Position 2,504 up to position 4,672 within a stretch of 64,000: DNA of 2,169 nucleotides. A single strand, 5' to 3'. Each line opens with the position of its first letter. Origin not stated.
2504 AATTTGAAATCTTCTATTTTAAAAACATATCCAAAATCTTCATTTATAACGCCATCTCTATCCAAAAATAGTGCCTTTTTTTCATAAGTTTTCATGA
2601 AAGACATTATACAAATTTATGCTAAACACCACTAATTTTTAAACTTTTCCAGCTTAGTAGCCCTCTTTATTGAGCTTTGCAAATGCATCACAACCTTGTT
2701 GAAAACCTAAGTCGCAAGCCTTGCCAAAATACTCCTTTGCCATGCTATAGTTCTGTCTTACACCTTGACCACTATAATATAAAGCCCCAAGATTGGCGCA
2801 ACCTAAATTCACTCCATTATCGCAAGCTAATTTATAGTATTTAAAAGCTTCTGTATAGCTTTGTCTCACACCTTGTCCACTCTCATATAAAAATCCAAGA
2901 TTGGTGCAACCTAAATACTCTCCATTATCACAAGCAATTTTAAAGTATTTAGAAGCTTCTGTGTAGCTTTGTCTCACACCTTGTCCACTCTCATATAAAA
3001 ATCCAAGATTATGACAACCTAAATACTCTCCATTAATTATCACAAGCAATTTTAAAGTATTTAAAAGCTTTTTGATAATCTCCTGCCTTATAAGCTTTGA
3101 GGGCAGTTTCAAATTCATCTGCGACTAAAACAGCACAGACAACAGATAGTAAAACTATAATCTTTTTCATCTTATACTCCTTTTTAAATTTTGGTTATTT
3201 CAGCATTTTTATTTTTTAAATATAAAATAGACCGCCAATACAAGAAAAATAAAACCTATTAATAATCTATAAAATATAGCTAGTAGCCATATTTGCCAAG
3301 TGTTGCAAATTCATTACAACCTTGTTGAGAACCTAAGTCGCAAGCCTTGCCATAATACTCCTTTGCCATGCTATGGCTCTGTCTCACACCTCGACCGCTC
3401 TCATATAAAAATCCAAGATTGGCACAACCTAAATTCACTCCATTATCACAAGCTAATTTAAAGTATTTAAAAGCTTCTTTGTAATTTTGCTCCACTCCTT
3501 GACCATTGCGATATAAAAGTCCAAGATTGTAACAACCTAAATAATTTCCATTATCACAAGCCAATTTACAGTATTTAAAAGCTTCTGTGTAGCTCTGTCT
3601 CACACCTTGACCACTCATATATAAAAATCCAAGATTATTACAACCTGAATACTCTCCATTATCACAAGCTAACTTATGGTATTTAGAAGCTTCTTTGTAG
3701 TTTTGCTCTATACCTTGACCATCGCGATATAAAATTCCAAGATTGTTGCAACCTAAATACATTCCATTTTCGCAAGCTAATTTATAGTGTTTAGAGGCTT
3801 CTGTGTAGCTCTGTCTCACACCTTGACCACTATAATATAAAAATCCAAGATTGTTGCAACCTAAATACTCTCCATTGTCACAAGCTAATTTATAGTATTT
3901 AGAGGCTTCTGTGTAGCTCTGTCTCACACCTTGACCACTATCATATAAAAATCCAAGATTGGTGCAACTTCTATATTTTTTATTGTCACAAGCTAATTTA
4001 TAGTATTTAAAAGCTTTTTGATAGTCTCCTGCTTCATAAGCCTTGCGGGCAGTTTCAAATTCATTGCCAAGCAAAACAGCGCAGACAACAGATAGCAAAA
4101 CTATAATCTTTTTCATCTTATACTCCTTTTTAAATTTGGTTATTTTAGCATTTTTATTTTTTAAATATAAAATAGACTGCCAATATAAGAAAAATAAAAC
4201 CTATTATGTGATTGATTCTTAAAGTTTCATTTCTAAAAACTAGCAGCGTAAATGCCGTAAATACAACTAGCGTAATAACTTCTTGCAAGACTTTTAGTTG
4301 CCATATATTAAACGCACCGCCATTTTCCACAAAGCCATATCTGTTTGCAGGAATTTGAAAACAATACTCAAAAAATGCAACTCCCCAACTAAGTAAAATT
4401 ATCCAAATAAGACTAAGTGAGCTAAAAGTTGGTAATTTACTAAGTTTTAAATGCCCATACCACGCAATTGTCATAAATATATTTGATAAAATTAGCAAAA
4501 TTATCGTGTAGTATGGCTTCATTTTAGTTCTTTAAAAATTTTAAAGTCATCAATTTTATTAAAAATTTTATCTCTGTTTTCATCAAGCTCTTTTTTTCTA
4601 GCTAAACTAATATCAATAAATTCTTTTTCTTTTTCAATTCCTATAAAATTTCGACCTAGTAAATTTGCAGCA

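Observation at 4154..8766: DpnII/MboI-type restriction-modification pair inserted with 4-nt overlaps between valS and a small DMT gene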

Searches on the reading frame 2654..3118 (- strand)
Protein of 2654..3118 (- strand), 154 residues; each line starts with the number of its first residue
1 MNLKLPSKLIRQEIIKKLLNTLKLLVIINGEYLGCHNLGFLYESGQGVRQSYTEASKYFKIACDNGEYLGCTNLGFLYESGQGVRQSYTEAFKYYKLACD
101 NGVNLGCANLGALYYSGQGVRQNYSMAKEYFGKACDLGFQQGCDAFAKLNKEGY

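Call 4: search_protein_families(library=pfam, proteins=[window:2654-3118:-])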
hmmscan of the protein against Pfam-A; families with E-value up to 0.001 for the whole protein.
window:2654-3118:- (154 aa): 1 family
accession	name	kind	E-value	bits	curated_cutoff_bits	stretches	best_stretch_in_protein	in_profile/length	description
PF08238.18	Sel1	-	2.2e-25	88.6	30.7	3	70-102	3-35/36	Sel1 repeat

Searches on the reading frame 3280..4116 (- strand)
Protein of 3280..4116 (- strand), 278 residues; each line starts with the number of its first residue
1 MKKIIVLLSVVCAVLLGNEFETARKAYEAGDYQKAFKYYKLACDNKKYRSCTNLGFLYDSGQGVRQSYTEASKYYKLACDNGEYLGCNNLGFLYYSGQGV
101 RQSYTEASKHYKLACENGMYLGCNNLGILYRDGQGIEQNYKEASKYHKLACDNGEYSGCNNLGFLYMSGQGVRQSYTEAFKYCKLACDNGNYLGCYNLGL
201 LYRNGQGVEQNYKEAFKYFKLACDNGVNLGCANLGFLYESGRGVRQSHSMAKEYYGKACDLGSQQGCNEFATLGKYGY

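Call 4: search_protein_families(library=pfam, proteins=[window:3280-4116:-])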
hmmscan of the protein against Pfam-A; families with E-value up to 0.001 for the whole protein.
window:3280-4116:- (278 aa): 1 family
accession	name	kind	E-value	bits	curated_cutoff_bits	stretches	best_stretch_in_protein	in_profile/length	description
PF08238.18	Sel1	-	1.6e-50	168.2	30.7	6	194-226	3-35/36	Sel1 repeat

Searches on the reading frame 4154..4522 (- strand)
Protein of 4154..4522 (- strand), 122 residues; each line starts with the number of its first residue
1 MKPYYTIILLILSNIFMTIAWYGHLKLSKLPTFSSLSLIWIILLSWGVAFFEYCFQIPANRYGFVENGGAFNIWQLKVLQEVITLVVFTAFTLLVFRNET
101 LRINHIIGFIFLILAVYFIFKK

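Call 4: search_protein_families(library=pfam, proteins=[window:4154-4522:-])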
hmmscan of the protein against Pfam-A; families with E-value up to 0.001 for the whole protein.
window:4154-4522:- (122 aa): 1 family
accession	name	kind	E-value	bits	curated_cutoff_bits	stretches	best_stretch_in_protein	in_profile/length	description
PF04342.18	DMT_6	-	9.4e-41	138.8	25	1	6-120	1-104/104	Putative member of DMT superfamily (DUF486)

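Call 5: search_protein_families(library=ncbifam, proteins=[window:4154-4522:-])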
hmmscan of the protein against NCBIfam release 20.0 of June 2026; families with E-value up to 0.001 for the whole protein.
window:4154-4522:- (122 aa): 0 families

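Call 43: search_protein_families(library=pfam, proteins=[L096:6544-7119:+, L096:7112-7948:+], max_evalue=0.1)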
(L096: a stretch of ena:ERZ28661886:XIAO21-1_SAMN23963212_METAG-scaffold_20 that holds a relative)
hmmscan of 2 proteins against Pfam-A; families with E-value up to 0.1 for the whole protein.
L096:6544-7119:+ (191 aa): 0 families

L096:7112-7948:+ (278 aa): 0 families

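Call 44: search_protein_families(library=padloc, proteins=[L096:6544-7119:+, L096:7112-7948:+], max_evalue=0.01)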
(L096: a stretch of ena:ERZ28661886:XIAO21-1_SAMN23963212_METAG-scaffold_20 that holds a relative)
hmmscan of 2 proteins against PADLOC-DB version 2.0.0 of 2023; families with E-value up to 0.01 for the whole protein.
L096:6544-7119:+ (191 aa): 2 families
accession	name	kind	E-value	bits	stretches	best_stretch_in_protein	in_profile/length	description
PDLC00221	KwaA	-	5.7e-06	24.4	1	14-139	8-138/173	Unknown function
PDLC00218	KwaA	-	0.0037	15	1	3-133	3-140/186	Unknown function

L096:7112-7948:+ (278 aa): 2 families
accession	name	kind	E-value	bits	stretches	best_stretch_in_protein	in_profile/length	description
PDLC00222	KwaB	-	3.5e-12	44.3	1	29-264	37-278/292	DUF4868 domain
PDLC00225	KwaB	-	3.9e-06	24.4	1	28-267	36-281/291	DUF4868 domain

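Call 51: find_related_loci(query=window:4154-4522:-, collection=metagenome_contigs, flank=5000)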
Query window:4154-4522:- (122 aa) in metagenome_contigs; peptide patterns used: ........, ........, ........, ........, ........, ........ (x = any residue, [..] = any of these).
600 stretches matched a pattern (row limit reached: there are more); 571 encode a relative of the query (tblastn E <= 1e-3); the best 80 are kept; 80 distinct loci.
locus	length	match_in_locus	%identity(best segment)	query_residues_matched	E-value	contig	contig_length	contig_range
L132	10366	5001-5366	98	1-122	3e-76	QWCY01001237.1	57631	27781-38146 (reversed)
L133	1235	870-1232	69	2-122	2e-58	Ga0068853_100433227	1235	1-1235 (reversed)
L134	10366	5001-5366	70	1-122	2e-55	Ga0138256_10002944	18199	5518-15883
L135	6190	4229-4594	73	1-122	1e-54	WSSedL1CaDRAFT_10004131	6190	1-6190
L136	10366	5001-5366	69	1-122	3e-54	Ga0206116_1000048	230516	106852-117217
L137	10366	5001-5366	68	1-122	1e-52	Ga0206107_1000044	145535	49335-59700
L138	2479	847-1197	71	6-122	8e-53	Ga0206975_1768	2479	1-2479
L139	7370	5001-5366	66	1-122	3e-52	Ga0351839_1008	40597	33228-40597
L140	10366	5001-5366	66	1-122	3e-52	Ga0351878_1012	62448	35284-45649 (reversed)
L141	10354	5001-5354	71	5-122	4e-52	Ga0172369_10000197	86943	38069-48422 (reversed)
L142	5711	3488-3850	69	2-122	8e-52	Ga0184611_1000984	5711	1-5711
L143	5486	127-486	70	1-121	5e-51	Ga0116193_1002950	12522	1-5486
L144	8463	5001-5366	68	1-122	5e-51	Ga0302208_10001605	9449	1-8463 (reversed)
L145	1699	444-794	68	6-122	4e-52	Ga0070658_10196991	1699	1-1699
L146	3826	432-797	70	1-122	5e-51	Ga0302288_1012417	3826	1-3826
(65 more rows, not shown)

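Call 53: search_protein_families(library=padloc, proteins=[L212:7619-8971:+, L212:8958-9524:+, L212:9499-9675:+], max_evalue=0.01)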
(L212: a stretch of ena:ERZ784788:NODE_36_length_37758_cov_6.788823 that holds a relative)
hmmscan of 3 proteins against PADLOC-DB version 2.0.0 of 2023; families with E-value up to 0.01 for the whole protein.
L212:7619-8971:+ (450 aa): 55 families (the best 25 are shown)
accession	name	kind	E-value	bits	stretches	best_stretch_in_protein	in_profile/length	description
PDLC04033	PD-T4-4_A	-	1.7e-105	351.9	1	1-442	1-458/460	-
PDLC04664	PDC-M47A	-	5.8e-89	297.1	1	1-439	1-457/461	-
PDLC04032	PD-T4-4_A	-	3.8e-62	208.8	1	1-442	1-469/474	-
PDLC02979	AriA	-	7.5e-31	106.2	1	2-360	5-373/373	-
PDLC03878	NsnB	-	6.2e-21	73.5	1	2-428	4-339/345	-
PDLC02980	AriA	-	1.7e-18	65.6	1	21-360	1-303/304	-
PDLC04214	HEC-02A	-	7e-16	56.4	2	245-380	172-302/338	-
PDLC04213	HEC-02A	-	8.7e-14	49.8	1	2-364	5-280/337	-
PDLC04146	HEC-02B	-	1.4e-13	48.6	1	252-364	180-287/344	-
PDLC04710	PDC-M56A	-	6.8e-13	46.4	2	303-410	222-331/382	-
PDLC02358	Old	-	8.2e-11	39.4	2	312-362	281-331/578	Old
PDLC00283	PtuA1|PtuA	-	1.7e-10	38.6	1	188-385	166-370/448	AAA ATPase domain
PDLC02915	ATPase-Toprim_I-B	-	1.7e-10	38.3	2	316-391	256-328/623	-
PDLC00075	GajA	-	1.8e-10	38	1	283-364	236-314/536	AAA ATPase domain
PDLC00303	PtuA1|PtuA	-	3.6e-10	37.5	1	277-377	198-302/386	AAA ATPase domain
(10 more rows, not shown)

L212:8958-9524:+ (188 aa): 3 families
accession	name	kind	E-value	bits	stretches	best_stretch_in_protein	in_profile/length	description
PDLC04035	PD-T4-4_B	-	1.8e-08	32.2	1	15-133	14-146/206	-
PDLC04034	PD-T4-4_B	-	4.8e-07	27.7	1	1-159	1-159/190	-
PDLC04036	PD-T4-4_B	-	4e-06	24.9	1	57-151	80-164/203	-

L212:9499-9675:+ (58 aa): 0 families

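Call 54: search_protein_families(library=pfam, proteins=[L212:7619-8971:+, L212:8958-9524:+, L212:9499-9675:+], max_evalue=0.05)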
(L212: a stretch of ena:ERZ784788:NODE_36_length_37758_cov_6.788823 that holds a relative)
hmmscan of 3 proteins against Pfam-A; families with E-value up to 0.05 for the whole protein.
L212:7619-8971:+ (450 aa): 3 families
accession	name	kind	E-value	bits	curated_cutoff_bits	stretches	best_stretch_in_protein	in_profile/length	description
PF13175.12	AAA_15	-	1.1e-26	94.9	32.1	1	2-360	5-374/374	AAA ATPase domain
PF13304.12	AAA_21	-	1.9e-16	61.5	27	1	21-360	1-303/304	AAA domain, putative AbiEii toxin, Type IV TA system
PF16579.11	AdenylateSensor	-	0.023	15.5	27.1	0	199-285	9-89/118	Adenylate sensor of SNF1-like protein kinase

L212:8958-9524:+ (188 aa): 1 family
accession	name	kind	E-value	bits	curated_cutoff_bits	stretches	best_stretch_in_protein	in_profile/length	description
PF01071.24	GARS_A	-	0.028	14.7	27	0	21-80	26-85/194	Phosphoribosylglycinamide synthetase, ATP-grasp (A) domain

L212:9499-9675:+ (58 aa): 0 families
